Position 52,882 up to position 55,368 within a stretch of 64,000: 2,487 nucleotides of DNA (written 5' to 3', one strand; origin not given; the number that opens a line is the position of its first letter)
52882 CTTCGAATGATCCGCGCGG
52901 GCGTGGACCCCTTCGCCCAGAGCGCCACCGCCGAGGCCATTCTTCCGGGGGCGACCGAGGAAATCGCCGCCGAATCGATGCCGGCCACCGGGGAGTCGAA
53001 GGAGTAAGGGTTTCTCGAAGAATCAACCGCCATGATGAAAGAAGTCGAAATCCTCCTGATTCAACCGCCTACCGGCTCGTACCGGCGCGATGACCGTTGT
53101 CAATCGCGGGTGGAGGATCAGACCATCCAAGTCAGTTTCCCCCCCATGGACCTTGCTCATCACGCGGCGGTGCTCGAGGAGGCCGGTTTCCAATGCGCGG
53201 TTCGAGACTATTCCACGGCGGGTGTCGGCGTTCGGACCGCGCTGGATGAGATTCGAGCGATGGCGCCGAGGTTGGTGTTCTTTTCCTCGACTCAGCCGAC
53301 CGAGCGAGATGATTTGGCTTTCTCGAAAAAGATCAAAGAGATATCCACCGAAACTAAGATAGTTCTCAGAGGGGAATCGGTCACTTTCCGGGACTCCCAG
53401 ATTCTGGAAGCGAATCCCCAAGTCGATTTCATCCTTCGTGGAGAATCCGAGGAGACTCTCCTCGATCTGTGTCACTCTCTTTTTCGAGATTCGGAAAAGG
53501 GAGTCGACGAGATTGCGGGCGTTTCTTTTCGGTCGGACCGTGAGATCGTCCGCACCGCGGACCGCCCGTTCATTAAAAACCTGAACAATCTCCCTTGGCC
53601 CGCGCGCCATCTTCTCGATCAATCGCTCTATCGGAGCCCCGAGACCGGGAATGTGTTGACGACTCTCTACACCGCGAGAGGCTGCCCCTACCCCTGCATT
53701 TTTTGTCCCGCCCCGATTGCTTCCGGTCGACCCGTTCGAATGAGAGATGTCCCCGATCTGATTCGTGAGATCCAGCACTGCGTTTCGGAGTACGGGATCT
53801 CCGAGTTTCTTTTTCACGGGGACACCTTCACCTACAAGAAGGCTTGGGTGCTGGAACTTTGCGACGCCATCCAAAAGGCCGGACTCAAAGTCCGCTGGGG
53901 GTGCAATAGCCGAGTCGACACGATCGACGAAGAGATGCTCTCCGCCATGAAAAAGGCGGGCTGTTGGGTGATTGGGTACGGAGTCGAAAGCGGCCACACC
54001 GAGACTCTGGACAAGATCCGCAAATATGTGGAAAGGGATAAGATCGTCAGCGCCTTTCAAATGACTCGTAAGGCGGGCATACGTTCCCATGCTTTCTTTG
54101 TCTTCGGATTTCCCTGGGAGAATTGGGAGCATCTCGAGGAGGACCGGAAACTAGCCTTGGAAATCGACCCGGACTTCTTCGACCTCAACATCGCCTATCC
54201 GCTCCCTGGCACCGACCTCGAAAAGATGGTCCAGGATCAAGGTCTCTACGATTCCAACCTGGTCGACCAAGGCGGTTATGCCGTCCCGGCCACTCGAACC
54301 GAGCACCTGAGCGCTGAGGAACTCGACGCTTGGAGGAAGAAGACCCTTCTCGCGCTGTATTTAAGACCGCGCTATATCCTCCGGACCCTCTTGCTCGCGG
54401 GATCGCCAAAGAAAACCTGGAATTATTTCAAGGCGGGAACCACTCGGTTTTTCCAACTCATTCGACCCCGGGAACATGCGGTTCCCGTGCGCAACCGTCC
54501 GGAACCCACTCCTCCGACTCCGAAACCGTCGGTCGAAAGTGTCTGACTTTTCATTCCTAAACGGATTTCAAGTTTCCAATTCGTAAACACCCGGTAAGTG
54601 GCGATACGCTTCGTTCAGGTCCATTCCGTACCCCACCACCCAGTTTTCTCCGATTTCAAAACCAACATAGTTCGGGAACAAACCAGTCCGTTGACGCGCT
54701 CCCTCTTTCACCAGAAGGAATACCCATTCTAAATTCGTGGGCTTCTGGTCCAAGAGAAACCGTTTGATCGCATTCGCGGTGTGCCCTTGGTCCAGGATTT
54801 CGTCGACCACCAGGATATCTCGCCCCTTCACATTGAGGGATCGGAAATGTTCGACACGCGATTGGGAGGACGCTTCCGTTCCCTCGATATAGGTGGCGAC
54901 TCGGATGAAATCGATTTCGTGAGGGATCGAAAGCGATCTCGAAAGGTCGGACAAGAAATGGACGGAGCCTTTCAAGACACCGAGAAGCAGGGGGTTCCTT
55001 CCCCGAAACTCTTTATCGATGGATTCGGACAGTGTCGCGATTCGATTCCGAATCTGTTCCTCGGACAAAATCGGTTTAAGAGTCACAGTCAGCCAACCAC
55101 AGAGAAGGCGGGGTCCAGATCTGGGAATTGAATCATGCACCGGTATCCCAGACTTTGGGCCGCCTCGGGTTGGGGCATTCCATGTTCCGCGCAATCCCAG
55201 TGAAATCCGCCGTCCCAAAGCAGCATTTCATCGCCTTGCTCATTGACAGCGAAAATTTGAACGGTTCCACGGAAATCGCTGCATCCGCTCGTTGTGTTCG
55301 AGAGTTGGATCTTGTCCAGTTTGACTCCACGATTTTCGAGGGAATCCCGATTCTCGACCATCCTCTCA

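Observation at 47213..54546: Co-directional cluster of an FAD-dependent oxidoreductase, three paralogous B12-binding radical SAM enzymes and a TPR lipoprotein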

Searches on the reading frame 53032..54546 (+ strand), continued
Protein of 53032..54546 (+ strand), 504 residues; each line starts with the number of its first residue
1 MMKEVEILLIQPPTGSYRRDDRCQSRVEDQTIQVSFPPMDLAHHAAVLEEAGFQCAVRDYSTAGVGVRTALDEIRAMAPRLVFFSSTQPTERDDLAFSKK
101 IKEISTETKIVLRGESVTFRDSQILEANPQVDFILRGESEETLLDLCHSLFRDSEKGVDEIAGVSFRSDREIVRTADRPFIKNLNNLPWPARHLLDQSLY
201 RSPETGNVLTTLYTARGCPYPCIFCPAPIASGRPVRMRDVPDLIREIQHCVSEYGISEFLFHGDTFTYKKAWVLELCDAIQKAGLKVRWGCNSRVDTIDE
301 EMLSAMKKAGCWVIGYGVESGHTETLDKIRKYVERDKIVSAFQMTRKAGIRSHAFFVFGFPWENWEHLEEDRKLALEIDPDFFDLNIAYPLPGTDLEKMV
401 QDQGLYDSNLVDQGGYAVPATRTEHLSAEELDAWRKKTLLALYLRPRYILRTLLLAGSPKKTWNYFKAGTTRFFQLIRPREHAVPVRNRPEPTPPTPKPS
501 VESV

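Call 22: find_encoding_contigs(protein=P0065, flank=10000, max_places=2)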
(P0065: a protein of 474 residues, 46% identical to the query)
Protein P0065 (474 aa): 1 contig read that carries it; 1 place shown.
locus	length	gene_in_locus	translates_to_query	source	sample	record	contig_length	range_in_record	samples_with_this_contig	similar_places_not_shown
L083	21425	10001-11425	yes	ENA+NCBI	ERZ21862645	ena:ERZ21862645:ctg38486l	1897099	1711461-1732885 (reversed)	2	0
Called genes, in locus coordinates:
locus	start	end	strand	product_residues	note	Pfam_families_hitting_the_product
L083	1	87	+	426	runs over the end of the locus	PF01408:GFO_IDH_MocA, PF19051:GFO_IDH_MocA_C2, PF22725:GFO_IDH_MocA_C3 (weak)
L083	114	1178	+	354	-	PF13646:HEAT_2, PF02985:HEAT (faint)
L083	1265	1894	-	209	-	PF07963:N_methyl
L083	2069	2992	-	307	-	PF23381:Beta-prop_IFT122_1st (faint), PF00930:DPPIV_N (faint), PF25174:Beta-prop_THOC3 (faint), PF26549:Tricorn_N (faint), PF26550:Tricorn_2nd (faint), PF07676:PD40 (weak)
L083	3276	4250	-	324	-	PF00682:HMGL-like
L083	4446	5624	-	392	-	PF00155:Aminotran_1_2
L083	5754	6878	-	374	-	-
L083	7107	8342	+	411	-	PF00375:SDF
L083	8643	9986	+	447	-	PF07719:TPR_2 (faint), PF13174:TPR_6 (faint), PF13428:TPR_14 (faint), PF14559:TPR_19 (faint), PF13424:TPR_12 (faint), PF13176:TPR_7 (faint)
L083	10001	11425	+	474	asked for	PF02310:B12-binding, PF04055:Radical_SAM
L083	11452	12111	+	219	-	PF26540:GcpE_C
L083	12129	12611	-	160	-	-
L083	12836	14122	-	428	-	PF12708:Pect-lyase_RHGA_epim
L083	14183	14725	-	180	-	PF07963:N_methyl (weak)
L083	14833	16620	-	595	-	-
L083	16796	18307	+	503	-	-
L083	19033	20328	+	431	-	PF00709:Adenylsucc_synt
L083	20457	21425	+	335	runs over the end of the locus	-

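Call 23: find_encoding_contigs(protein=P0109, flank=10000, max_places=2)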
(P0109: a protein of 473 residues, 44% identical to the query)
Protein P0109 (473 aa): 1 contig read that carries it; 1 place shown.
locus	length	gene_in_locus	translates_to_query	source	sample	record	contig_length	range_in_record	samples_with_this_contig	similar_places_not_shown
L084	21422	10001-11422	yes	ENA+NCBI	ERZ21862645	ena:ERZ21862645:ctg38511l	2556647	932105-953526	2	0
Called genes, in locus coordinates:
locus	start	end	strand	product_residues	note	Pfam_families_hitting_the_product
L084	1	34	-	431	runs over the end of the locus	PF03952:Enolase_N, PF00113:Enolase_C, PF13378:MR_MLE_C (weak)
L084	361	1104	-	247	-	PF20772:TACO1_YebC_N, PF01709:Transcrip_reg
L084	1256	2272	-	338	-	PF08241:Methyltransf_11, PF13649:Methyltransf_25 (faint)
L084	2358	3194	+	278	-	PF07498:Rho_N, PF16258:DUF4912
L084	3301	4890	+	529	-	PF03065:Glyco_hydro_57, PF09210:BE_C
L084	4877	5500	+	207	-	-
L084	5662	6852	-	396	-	PF13442:Cytochrome_CBB3 (faint), PF00034:Cytochrom_C (weak)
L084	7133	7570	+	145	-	-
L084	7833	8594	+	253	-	PF04055:Radical_SAM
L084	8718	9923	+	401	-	PF14559:TPR_19 (faint), PF07719:TPR_2 (faint), PF09976:TPR_21 (faint), PF13174:TPR_6 (faint), PF13428:TPR_14 (faint), PF13424:TPR_12 (faint), PF13432:TPR_16 (faint), PF00515:TPR_1 (faint), +1 more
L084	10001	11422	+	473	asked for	PF02310:B12-binding (weak), PF04055:Radical_SAM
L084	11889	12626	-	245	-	PF00334:NDK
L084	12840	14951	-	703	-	PF06068:TIP49 (weak), PF00004:AAA, PF07728:AAA_5 (weak), PF17862:AAA_lid_3, PF01434:Peptidase_M41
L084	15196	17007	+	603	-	PF11028:TMEM260_N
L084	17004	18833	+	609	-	PF04932:Wzy_C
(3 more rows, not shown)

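Call 24: find_encoding_contigs(protein=P0006, flank=10000, max_places=2)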
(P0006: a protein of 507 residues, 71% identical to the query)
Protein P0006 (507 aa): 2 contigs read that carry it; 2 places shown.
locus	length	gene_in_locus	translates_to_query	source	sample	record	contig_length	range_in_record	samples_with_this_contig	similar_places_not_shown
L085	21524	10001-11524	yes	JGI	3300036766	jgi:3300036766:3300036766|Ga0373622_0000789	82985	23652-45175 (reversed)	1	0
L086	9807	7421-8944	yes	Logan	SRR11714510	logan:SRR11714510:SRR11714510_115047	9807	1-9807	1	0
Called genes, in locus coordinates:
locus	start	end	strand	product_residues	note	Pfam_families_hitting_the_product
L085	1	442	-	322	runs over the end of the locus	PF03486:HI0933_like (faint), PF07992:Pyr_redox_2, PF13738:Pyr_redox_3, PF00070:Pyr_redox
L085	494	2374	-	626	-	PF04333:MlaA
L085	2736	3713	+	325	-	PF08240:ADH_N, PF00107:ADH_zinc_N, PF13602:ADH_zinc_N_2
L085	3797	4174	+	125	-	-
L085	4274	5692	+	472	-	PF01266:DAO (faint), PF01593:Amino_oxidase, PF13450:NAD_binding_8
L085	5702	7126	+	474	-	PF02310:B12-binding, PF04055:Radical_SAM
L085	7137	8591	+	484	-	PF04055:Radical_SAM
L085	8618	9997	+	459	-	PF14559:TPR_19 (faint), PF25063:ARM_TT21_C (faint), PF09976:TPR_21 (faint), PF13174:TPR_6 (faint), PF13428:TPR_14 (faint), PF13432:TPR_16 (faint), PF13176:TPR_7 (faint), PF13424:TPR_12, +1 more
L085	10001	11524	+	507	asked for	PF02310:B12-binding, PF04055:Radical_SAM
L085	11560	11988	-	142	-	-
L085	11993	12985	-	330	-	PF03372:Exo_endo_phos (weak), PF19580:Exo_endo_phos_3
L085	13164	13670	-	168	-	-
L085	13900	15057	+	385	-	PF13191:AAA_16 (faint), PF00437:T2SSE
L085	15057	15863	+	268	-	PF03167:UDG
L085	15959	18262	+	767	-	PF17874:TPR_MalT (faint), PF20308:TPR-S (faint), PF24575:TPR_Slam (faint), PF25062:ARM_TT21_N (faint), PF12895:ANAPC3, PF13371:TPR_9 (weak), PF13432:TPR_16 (weak), PF14559:TPR_19 (weak), +20 more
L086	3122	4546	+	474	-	PF02310:B12-binding, PF04055:Radical_SAM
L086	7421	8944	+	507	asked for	PF02310:B12-binding, PF04055:Radical_SAM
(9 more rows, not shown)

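Call 28: search_solved_structures(query=A1, max_evalue=0.001)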
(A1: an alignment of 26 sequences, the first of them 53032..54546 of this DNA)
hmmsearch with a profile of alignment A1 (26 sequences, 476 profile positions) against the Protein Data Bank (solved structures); distinct sequences matched with E-value up to 0.001: 13.
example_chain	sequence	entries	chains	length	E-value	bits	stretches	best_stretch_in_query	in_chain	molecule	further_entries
6fd2_B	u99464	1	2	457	2.6e-51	177.7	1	170-427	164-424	Putative apramycin biosynthetic oxidoreductase 4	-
9ccb_A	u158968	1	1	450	3.2e-30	108.2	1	119-393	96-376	Radical SAM core domain-containing protein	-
5ul2_A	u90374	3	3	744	1.8e-15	59.5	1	52-375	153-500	OxsB protein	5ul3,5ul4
7kdx_A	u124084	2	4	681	1.1e-14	56.9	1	76-362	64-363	Methyltransferase TokK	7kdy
6wte_A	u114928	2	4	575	4.8e-10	41.7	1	202-376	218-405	B12-binding domain-containing protein | Tryptophan-C2-methyltransferase containing B12-binding domain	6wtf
9n1b_A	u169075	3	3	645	7.4e-10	41.1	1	102-246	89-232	Radical SAM protein | Radical SAM enzyme CysS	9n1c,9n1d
2qgq_A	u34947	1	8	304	1.3e-07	33.7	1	203-374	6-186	Protein TM_1862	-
4jc0_A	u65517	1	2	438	1.8e-07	33.2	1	202-374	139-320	Ribosomal protein S12 methylthiotransferase RimO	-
6ia8_A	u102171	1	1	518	4.3e-07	31.9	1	284-398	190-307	Histone acetyltransferase, ELP3 family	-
6iad_A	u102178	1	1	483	4.4e-07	31.9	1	284-398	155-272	Histone acetyltransferase, ELP3 family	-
6iaz_A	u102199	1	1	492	4.7e-07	31.8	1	284-398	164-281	Histone acetyltransferase, ELP3 family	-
6ia6_A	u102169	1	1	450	0.00071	21.3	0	286-359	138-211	ELP3 family, ELP3 family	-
7mjz_A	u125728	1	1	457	0.00098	20.9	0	205-370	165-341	tRNA-2-methylthio-N(6)-dimethylallyladenosine synthase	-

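Call 65: predict_structure(alignment_id=A1)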
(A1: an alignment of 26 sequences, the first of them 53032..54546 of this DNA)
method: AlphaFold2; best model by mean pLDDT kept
length: 504 residues; sequences in the alignment: 26
mean_pLDDT: 87.6   pTM: 0.88
mean pLDDT of the five models: 87.6, 86.5, 86.4, 85.8, 85.5
residues with pLDDT >= 90: 311; 70-90: 141; 50-70: 27; < 50: 25
segments of 3 or more residues with pLDDT < 50: 484-504
pLDDT, mean of each block of 10 residues (from residue 1): 82 76 57 80 97 97 93 97 90 93 97 91 96 95 97 90 95 95 94 95 86 90 83 89 98 96 85 97 96 92 97 92 90 90 96 92 96 95 88 90 85 66 90 91 90 82 82 82 48 40 42
secondary structure, 60 per line:
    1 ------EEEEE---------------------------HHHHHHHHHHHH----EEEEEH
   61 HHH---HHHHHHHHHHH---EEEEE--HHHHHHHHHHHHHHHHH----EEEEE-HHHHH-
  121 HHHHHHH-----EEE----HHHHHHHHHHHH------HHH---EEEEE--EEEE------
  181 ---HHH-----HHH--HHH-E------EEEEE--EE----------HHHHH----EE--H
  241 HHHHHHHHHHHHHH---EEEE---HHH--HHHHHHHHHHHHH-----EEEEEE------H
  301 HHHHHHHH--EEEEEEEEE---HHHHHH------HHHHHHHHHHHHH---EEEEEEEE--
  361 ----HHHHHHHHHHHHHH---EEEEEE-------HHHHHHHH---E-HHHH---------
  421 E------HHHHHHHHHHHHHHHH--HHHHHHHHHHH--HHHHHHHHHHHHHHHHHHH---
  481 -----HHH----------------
elements in order: E7-11 H39-50 E55-59 H60-63 H67-77 E81-85 H88-104 E109-113 H115-119 H121-127 E133-135 H140-151 E164-168 E171-174 E208-212 H227-231 H240-254 E258-261 H270-282 E288-293 H300-308 E311-319 H323-328 H335-347 E351-358 H365-378 E382-387 H395-402 H408-411 H428-443 H446-456 H459-477

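Call 68: fold_search(model_id=the predicted structure, library=pdb)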
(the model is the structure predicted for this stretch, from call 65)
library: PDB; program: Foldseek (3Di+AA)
matches with E <= 10: 1893; with E <= 0.001: 154
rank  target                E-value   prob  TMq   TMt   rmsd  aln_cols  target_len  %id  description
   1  6fd2_A                4.7e-32  1.00  0.75  0.83   6.0       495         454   23  Radical SAM 1,2-diol dehydratase AprD4 in complex with its substrate paromamine (released 2018-01-17)
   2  6fd2_B                2.2e-31  1.00  0.75  0.83   5.6       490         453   24  Radical SAM 1,2-diol dehydratase AprD4 in complex with its substrate paromamine (released 2018-01-17)
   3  9ccb                  1.6e-24  1.00  0.64  0.77   5.7       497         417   20  X-ray crystal structure of methyl-coenzyme M reductase glutamine methylase (MgmA) from Methanothermobacter marburgensis  (released 2025-01-01)
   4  6wte_A                4.4e-24  1.00  0.67  0.60   8.1       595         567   16  Structure of radical S-adenosylmethionine methyltransferase, TsrM, from Kitasatospora setae with cobalamin and [4Fe-4S (released 2020-12-23)
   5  6wte_B                1.1e-23  1.00  0.66  0.63   8.4       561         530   16  Structure of radical S-adenosylmethionine methyltransferase, TsrM, from Kitasatospora setae with cobalamin and [4Fe-4S (released 2020-12-23)
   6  6wtf_A                6.9e-23  1.00  0.61  0.57   6.0       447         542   19  Structure of radical S-adenosylmethionine methyltransferase, TsrM, from Kitasatospora setae with tryptophan substrate  (released 2020-12-23)
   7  6wtf_B                5.7e-22  1.00  0.62  0.58  11.3       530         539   17  Structure of radical S-adenosylmethionine methyltransferase, TsrM, from Kitasatospora setae with tryptophan substrate  (released 2020-12-23)
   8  5ul4                  1.4e-21  1.00  0.68  0.49   6.0       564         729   16  Structure of Cobalamin-dependent S-adenosylmethionine radical enzyme OxsB with aqua-cobalamin and S-adenosylmethionine b (released 2017-04-19)
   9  5ul2                  2.0e-20  1.00  0.69  0.50   5.7       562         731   16  Structure of Apo, SeMet-labeled Cobalamin-dependent S-adenosylmethionine radical enzyme OxsB (released 2017-04-19)
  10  5ul3                  2.1e-20  1.00  0.68  0.49   6.2       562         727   16  Structure of Cobalamin-dependent S-adenosylmethionine radical enzyme OxsB with aqua-cobalamin bound (released 2017-04-19)
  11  9n1b                  3.5e-19  1.00  0.67  0.55   6.9       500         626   14  Crystal structure of CysS from Corallococcus sp. CA054B with 5'-deoxyadenosine, methionine, and pantetheinylated 3-metho (released 2026-01-28)
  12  9n1d                  5.0e-19  1.00  0.68  0.56   6.9       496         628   14  Crystal structure of CysS from Corallococcus sp. CA054B with 5'-deoxyadenosine and methionine bound (released 2026-01-28)
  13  9n1c                  4.6e-18  1.00  0.69  0.57   6.9       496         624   15  Crystal structure of CysS from Corallococcus sp. CA054B with 5'-deoxyadenosine, methionine, and pantetheinylated 3-ethox (released 2026-01-28)
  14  7kdx_B                5.2e-18  1.00  0.65  0.51   8.1       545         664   15  Crystal structure of Streptomyces tokunonesis TokK with hydroxycobalamin, 5'-deoxyadenosine, and methionine (released 2022-01-12)
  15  7kdx_A                7.0e-18  1.00  0.65  0.51   7.7       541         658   16  Crystal structure of Streptomyces tokunonesis TokK with hydroxycobalamin, 5'-deoxyadenosine, and methionine (released 2022-01-12)
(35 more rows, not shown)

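Call 94: find_encoding_contigs(protein=P0052, flank=10000, max_places=1)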
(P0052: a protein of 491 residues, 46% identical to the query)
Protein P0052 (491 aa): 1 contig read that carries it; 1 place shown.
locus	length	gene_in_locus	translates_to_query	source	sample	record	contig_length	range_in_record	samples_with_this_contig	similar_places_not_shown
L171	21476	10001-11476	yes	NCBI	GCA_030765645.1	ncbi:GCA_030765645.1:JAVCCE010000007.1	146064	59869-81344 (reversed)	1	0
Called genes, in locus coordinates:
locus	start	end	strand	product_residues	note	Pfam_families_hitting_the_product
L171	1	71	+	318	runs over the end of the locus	PF04055:Radical_SAM, PF12345:DUF3641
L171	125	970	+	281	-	PF04784:DUF547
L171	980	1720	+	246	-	PF09335:VTT_dom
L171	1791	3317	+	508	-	PF01262:AlaDh_PNT_C (faint), PF01134:GIDA (weak), PF01266:DAO (faint), PF03486:HI0933_like (faint), PF07992:Pyr_redox_2, PF13738:Pyr_redox_3 (weak), PF00070:Pyr_redox, PF02852:Pyr_redox_dim, +2 more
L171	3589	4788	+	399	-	-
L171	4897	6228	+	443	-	PF00275:EPSP_synthase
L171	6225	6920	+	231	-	PF02224:Cytidylate_kin, PF13189:Cytidylate_kin2, PF13238:AAA_18 (weak), PF13207:AAA_17 (faint)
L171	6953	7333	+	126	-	PF01648:ACPS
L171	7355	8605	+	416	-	PF00375:SDF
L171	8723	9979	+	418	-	PF13432:TPR_16 (faint), PF00515:TPR_1 (faint), PF07719:TPR_2 (faint), PF13174:TPR_6 (faint), PF13181:TPR_8 (faint), PF13424:TPR_12 (faint), PF13428:TPR_14 (faint), PF14559:TPR_19 (faint), +3 more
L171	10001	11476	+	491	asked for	PF02310:B12-binding, PF04055:Radical_SAM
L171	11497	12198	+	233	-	PF26540:GcpE_C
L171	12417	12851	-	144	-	PF00903:Glyoxalase, PF13669:Glyoxalase_4 (weak)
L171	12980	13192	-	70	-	-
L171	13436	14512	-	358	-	PF04055:Radical_SAM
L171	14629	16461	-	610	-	PF23577:LysM_RLK (faint), PF01520:Amidase_3, PF23472:LysM2_CERK1_LYK3_4_5 (faint), PF01476:LysM, PF23446:LysM1_NFP_LYK (faint), PF23473:LysM3_LYK4_5 (faint), PF01476:LysM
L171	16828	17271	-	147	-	PF07719:TPR_2 (faint), PF00515:TPR_1 (faint), PF13424:TPR_12 (weak), PF13181:TPR_8 (faint)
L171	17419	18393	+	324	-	PF00535:Glycos_transf_2, PF13641:Glyco_tranf_2_3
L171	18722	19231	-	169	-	PF05163:DinB (weak), PF07609:DUF1572, PF04978:MST, PF12867:DinB_2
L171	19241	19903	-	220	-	PF01965:DJ-1_PfpI (weak)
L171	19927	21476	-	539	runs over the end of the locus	PF16980:CitMHS_2, PF03600:CitMHS (weak)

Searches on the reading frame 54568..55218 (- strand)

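Call 14: search_protein_families(library=pfam, proteins=[window:54568-55218:-], max_evalue=0.001)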
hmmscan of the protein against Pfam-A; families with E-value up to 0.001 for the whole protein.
window:54568-55218:- (216 aa): 1 family
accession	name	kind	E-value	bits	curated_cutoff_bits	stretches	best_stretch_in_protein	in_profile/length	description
PF00156.33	Pribosyltran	-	7.8e-19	68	26.3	1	53-200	8-156/158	Phosphoribosyl transferase domain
